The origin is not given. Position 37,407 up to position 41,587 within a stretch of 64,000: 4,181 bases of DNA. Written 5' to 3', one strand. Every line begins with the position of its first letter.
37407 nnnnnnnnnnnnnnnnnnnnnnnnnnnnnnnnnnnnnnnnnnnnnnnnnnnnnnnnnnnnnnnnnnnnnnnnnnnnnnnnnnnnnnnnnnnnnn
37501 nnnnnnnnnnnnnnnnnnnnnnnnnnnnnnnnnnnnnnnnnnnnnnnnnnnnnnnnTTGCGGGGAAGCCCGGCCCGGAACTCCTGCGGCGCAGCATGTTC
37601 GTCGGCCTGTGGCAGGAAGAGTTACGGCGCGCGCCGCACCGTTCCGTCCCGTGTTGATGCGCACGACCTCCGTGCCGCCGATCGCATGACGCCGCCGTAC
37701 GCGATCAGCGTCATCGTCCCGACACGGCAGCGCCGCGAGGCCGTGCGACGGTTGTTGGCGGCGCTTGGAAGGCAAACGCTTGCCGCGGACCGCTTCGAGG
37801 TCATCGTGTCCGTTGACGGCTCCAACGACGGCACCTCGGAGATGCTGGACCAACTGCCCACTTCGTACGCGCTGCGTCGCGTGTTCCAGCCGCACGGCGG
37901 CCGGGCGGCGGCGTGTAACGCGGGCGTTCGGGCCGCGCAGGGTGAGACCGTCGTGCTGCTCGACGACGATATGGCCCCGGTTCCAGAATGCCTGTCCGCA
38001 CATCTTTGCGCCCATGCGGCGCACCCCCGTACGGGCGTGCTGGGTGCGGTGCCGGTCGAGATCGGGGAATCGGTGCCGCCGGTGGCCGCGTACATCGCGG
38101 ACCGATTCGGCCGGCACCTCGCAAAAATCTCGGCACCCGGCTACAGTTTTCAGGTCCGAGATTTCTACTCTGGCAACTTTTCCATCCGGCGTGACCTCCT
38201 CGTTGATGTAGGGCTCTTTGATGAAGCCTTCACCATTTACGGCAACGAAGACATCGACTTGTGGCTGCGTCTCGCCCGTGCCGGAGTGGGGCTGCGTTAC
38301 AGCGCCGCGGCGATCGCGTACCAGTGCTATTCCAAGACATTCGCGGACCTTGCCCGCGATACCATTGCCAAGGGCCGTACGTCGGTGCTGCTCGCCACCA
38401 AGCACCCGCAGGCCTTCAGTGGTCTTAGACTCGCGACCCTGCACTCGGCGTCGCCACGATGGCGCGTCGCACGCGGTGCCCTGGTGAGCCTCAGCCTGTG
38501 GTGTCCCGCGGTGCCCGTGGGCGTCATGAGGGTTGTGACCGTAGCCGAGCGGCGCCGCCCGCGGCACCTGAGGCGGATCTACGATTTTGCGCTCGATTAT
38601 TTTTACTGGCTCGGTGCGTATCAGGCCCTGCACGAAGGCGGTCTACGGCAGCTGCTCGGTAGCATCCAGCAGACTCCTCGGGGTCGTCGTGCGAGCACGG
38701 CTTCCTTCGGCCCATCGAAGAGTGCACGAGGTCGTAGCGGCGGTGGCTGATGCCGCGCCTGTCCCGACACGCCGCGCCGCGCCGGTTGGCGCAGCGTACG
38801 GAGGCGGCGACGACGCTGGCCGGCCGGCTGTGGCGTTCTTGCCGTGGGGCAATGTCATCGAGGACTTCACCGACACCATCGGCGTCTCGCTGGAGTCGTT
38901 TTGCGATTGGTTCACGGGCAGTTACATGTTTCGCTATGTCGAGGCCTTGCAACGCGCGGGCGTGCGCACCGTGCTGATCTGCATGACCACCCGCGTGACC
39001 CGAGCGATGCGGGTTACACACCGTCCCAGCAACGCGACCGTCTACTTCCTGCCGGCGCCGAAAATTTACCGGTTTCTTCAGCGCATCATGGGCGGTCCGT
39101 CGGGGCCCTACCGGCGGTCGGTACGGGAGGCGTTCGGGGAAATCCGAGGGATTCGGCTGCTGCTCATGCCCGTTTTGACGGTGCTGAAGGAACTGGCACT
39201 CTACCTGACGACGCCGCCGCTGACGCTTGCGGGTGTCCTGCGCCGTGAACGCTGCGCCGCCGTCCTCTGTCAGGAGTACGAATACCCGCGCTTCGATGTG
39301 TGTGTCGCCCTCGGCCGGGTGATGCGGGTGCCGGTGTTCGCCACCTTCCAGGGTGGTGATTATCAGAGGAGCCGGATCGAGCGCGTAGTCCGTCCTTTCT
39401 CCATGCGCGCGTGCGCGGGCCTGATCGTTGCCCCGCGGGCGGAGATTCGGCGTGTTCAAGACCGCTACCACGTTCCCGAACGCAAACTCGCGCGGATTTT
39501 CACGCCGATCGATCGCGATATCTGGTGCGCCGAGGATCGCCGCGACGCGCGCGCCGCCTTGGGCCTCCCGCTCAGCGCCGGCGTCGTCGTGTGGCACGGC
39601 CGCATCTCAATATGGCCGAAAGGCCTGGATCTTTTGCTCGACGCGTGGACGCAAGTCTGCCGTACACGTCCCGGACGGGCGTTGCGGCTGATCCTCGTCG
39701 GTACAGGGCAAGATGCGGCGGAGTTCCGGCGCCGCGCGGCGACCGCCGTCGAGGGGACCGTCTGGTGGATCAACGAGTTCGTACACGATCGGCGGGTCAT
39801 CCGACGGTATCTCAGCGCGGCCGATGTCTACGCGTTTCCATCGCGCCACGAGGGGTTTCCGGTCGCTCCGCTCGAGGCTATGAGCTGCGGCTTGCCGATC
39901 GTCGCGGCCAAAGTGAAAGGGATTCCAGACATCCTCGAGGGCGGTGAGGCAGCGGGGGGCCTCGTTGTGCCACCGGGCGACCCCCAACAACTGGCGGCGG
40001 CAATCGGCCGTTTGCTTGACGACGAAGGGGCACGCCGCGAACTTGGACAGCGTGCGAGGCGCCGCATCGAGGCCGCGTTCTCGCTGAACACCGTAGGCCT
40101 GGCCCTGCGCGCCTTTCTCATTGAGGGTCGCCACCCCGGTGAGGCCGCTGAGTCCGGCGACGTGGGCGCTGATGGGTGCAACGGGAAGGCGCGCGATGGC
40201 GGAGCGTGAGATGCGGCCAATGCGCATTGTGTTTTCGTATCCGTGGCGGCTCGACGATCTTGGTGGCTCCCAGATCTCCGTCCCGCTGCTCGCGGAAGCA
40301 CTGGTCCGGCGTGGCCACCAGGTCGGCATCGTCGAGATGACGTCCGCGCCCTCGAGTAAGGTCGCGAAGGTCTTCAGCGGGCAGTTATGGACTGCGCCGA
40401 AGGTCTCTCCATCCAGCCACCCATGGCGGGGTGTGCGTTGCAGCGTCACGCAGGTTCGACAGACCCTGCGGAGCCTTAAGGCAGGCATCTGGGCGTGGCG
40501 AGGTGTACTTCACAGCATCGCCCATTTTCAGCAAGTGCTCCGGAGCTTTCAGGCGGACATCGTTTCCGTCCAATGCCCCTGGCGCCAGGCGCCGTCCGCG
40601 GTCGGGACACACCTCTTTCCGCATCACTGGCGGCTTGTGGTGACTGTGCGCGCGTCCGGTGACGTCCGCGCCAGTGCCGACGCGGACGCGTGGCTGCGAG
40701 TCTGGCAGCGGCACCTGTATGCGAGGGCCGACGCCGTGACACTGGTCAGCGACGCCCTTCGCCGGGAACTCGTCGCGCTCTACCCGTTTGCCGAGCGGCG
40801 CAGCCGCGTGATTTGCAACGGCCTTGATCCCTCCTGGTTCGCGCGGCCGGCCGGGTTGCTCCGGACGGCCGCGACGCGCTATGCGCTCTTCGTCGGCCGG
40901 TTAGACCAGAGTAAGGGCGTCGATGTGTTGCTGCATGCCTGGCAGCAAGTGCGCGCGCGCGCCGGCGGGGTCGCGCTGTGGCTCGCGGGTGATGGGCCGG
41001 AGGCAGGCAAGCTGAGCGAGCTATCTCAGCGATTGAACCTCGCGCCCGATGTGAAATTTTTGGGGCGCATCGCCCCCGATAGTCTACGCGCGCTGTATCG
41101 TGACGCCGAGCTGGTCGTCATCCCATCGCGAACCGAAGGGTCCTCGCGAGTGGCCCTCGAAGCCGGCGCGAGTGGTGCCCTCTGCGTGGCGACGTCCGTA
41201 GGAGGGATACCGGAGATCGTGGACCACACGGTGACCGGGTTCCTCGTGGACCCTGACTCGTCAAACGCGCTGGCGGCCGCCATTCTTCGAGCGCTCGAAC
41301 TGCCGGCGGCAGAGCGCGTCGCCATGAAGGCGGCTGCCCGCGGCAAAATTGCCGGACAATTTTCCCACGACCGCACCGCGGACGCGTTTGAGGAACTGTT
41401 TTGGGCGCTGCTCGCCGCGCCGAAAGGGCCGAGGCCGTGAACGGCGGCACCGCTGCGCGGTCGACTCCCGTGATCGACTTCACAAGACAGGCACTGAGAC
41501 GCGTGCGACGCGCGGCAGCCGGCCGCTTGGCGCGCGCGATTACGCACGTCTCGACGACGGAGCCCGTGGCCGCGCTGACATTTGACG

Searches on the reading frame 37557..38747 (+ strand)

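Call 85: search_protein_families(library=pfam, proteins=[window:37557-38747:+], max_evalue=0.001)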
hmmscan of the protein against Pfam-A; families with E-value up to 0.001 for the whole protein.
window:37557-38747:+ (397 aa): 6 families
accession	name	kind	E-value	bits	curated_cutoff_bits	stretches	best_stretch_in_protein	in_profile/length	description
PF00535.33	Glycos_transf_2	-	2e-23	83.6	23.3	1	51-215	1-164/168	Glycosyl transferase family 2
PF13641.12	Glyco_tranf_2_3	-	2.6e-21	77.1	27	1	47-267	2-222/230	Glycosyltransferase like family 2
PF10111.15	Glyco_tranf_2_2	-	9.8e-11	42.1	27.3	1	204-296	164-250/276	Glycosyltransferase like family 2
PF02709.20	Glyco_transf_7C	-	7.7e-07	29.1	23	1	189-247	5-63/78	N-terminal domain of galactosyltransferase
PF13632.12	Glyco_trans_2_3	-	1.7e-06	28.5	27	1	132-266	2-133/198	Glycosyl transferase family group 2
PF13506.12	Glyco_transf_21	-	0.00026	20.9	21.7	1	116-264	18-164/174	Glycosyl transferase family 21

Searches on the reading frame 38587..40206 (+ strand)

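Call 85: search_protein_families(library=pfam, proteins=[window:38587-40206:+], max_evalue=0.001)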
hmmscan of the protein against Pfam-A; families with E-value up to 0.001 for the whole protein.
window:38587-40206:+ (540 aa): 5 families
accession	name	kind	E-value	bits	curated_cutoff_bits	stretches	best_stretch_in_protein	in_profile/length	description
PF13692.12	Glyco_trans_1_4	-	2e-34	119.3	27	1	333-479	3-142/142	Glycosyl transferases group 1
PF00534.26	Glycos_transf_1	-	6.3e-30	104.4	26.4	1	318-493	2-172/172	Glycosyl transferases group 1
PF20706.3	GT4-conflict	-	1.4e-18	67.5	26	1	336-499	202-377/385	Family 4 Glycosyltransferase in conflict systems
PF13524.12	Glyco_trans_1_2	-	1.2e-09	38.7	25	1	421-500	60-135/144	Glycosyl transferase-like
PF13439.12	Glyco_transf_4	-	6.5e-07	30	28.5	1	201-311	51-169/170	Glycosyltransferase Family 4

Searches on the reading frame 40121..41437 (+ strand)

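Call 85: search_protein_families(library=pfam, proteins=[window:40121-41437:+], max_evalue=0.001)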
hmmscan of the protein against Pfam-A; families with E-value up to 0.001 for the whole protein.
window:40121-41437:+ (439 aa): 6 families
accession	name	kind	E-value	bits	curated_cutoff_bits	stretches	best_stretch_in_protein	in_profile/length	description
PF13692.12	Glyco_trans_1_4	-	6.7e-38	130.6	27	1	254-393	3-141/142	Glycosyl transferases group 1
PF00534.26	Glycos_transf_1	-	1.5e-36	125.9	26.4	1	253-407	16-170/172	Glycosyl transferases group 1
PF13439.12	Glyco_transf_4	-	2.8e-16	60.5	28.5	1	48-238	2-169/170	Glycosyltransferase Family 4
PF13579.12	Glyco_trans_4_4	-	6e-15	56.4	29.7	1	48-234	1-158/158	Glycosyl transferase 4-like domain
PF20706.3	GT4-conflict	-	7.1e-10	38.9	26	1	196-393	140-356/385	Family 4 Glycosyltransferase in conflict systems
PF13524.12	Glyco_trans_1_2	-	0.0004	20.8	25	1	301-424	27-143/144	Glycosyl transferase-like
